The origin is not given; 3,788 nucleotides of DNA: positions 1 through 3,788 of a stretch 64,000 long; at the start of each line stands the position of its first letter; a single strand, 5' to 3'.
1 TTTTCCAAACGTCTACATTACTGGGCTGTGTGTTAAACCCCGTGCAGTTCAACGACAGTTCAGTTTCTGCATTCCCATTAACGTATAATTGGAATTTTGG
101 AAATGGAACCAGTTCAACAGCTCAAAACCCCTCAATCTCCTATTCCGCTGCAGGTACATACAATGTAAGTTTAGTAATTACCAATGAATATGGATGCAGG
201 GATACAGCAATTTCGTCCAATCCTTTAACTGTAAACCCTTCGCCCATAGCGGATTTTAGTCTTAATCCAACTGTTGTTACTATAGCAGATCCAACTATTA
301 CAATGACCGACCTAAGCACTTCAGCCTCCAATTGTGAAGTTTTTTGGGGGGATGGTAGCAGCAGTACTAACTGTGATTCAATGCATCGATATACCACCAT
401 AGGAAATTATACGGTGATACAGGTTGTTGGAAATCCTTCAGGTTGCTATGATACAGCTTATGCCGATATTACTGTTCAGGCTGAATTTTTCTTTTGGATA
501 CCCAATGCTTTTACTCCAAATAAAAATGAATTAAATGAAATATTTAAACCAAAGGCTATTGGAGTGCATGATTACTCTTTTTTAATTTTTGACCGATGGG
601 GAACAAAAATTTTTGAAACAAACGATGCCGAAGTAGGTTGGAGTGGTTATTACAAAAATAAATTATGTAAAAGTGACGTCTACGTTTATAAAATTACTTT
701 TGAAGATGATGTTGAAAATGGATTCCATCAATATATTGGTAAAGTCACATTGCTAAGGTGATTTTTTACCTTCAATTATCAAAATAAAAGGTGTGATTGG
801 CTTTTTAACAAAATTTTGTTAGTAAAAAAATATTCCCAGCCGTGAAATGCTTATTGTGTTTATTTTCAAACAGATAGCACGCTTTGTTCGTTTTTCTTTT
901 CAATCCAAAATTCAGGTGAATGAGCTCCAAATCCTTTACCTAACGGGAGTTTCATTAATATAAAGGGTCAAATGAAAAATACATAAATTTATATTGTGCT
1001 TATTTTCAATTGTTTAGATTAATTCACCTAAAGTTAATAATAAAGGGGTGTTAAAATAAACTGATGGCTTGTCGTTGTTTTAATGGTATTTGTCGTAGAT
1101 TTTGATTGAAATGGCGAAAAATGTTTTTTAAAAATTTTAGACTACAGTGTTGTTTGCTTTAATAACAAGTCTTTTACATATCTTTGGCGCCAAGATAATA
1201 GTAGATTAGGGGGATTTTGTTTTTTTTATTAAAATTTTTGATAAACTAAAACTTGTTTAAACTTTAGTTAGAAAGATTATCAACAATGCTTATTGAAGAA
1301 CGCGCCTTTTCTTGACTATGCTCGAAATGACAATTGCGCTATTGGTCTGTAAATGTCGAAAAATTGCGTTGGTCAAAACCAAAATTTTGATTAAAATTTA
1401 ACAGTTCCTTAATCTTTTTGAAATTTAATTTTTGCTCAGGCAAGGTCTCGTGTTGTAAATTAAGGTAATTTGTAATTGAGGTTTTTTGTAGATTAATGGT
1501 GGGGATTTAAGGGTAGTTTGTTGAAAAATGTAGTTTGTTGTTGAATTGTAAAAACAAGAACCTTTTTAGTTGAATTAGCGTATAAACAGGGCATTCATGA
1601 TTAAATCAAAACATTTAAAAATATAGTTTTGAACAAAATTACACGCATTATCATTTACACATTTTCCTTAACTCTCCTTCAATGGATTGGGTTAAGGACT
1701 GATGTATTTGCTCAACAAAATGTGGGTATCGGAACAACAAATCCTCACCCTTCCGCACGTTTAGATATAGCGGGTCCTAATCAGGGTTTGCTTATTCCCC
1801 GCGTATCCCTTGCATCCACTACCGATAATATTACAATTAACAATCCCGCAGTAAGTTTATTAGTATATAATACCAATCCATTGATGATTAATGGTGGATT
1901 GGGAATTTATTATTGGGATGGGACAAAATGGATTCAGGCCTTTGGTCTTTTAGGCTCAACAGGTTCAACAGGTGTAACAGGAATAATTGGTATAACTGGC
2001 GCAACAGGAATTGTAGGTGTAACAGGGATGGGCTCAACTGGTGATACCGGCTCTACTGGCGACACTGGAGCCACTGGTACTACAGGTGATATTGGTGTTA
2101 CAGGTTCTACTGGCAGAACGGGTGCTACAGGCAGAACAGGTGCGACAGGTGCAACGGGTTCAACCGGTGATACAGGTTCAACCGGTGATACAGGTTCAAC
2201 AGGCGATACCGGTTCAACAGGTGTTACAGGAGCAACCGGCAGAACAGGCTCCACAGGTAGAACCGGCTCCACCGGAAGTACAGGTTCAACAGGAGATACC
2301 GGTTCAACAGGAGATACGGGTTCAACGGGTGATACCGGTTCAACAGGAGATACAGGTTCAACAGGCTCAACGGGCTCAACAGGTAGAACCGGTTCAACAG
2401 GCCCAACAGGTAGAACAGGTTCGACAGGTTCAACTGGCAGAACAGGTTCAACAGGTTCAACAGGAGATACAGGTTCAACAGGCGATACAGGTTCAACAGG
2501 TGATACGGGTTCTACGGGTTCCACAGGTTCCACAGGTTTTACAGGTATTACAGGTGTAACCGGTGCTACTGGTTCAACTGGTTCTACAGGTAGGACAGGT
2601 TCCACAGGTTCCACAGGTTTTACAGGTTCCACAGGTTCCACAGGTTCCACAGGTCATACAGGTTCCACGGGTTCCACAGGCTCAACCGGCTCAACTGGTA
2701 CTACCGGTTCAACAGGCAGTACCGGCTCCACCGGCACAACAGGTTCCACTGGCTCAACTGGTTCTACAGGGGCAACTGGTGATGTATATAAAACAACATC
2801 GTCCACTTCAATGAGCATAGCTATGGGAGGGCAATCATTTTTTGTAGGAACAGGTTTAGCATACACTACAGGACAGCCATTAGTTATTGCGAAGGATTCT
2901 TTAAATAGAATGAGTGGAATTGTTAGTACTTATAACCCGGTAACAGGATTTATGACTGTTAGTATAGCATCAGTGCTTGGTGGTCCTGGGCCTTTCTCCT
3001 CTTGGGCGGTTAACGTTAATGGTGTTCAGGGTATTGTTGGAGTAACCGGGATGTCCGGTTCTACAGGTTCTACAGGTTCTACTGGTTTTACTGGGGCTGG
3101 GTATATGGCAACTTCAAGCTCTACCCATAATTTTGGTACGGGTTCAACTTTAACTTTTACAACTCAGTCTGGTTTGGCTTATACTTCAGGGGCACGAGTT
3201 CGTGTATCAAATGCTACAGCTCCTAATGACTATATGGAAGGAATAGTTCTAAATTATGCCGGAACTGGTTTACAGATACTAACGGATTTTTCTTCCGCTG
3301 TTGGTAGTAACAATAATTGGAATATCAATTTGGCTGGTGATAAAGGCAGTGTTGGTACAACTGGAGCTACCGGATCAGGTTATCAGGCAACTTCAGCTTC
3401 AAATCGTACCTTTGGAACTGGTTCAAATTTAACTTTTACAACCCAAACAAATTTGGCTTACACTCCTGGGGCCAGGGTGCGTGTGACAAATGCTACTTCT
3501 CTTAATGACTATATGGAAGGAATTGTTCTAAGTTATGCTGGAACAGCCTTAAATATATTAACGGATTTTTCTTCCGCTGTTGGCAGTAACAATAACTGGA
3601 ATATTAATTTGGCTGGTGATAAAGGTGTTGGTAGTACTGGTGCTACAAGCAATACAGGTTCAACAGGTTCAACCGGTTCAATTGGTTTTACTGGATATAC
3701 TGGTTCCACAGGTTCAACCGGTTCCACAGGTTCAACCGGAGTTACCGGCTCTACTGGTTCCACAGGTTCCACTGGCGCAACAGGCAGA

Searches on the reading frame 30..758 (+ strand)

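Call 67: search_protein_families(library=pfam, proteins=[window:30-758:+], max_evalue=0.001)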
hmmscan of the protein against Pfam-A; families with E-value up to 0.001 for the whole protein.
window:30-758:+ (243 aa): 3 families
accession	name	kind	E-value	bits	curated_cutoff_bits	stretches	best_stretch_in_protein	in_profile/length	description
PF18911.6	PKD_4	-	3.3e-19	69.1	27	2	15-59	33-77/85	PKD domain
PF00801.26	PKD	-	7.3e-14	52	23.5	1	4-56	16-71/80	PKD domain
PF13585.12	CHU_C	-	5.2e-13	49.4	27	1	157-236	3-84/86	CHU_C Type IX secretion signal domain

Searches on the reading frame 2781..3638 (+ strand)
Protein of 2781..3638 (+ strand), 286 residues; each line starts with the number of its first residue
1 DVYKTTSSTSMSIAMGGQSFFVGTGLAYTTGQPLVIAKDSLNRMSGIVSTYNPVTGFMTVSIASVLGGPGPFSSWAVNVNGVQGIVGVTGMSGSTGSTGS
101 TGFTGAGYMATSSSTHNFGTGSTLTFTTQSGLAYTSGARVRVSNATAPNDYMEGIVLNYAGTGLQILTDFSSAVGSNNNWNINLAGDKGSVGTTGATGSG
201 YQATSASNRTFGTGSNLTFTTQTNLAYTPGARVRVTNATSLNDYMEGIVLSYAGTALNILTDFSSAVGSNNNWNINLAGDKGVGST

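Call 49: search_protein_families(library=phrogs, proteins=[window:2781-3638:+], max_evalue=0.001)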
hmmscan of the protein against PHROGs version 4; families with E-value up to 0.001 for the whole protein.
window:2781-3638:+ (286 aa): 1 family
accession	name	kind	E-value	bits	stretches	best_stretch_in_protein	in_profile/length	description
phrog_31840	-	unknown function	8.3e-12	44.6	1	5-202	789-1000/1321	-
